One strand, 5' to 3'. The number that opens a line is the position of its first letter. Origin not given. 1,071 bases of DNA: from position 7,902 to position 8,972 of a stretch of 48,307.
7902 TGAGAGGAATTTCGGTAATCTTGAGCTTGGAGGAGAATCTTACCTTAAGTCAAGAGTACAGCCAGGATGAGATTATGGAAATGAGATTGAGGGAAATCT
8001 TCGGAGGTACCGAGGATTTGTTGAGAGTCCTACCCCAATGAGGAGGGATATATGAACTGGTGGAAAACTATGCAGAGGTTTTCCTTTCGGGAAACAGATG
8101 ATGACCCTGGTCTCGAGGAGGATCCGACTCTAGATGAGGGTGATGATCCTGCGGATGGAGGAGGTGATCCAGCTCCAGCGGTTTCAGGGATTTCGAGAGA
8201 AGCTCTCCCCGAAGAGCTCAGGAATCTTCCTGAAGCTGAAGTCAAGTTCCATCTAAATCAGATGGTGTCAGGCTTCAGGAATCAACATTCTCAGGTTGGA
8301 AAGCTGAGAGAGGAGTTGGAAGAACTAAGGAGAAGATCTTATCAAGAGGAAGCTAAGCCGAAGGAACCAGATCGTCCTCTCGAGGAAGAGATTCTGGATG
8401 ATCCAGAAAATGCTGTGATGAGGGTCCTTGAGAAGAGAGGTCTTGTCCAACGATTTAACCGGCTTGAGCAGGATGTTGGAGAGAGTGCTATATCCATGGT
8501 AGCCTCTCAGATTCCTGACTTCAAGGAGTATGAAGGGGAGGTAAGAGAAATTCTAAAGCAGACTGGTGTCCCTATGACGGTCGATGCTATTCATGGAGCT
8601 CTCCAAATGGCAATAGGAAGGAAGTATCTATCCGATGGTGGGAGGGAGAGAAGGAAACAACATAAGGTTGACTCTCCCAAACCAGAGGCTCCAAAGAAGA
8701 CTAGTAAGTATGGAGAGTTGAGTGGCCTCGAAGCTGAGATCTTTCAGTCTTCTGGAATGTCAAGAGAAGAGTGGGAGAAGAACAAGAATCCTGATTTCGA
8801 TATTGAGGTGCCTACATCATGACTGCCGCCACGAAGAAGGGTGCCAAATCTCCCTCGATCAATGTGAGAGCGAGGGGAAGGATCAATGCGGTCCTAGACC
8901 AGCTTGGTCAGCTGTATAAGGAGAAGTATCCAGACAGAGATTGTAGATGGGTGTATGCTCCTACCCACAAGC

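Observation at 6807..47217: Eight parS / KorB-operator-like 15-bp palindromes scattered around the phage genome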

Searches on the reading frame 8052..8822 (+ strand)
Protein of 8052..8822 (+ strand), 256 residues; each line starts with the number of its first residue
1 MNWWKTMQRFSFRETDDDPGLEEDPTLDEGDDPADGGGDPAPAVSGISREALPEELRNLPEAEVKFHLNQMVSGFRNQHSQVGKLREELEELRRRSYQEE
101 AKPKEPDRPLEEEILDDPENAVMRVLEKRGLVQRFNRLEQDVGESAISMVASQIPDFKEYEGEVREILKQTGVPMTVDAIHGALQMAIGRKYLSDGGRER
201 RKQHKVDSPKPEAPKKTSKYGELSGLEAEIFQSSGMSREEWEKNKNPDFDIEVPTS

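Call 89: search_protein_families(library=pfam, max_evalue=0.01, proteins=[window:8052-8822:+])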
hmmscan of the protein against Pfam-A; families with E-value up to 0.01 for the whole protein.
window:8052-8822:+ (256 aa): 0 families
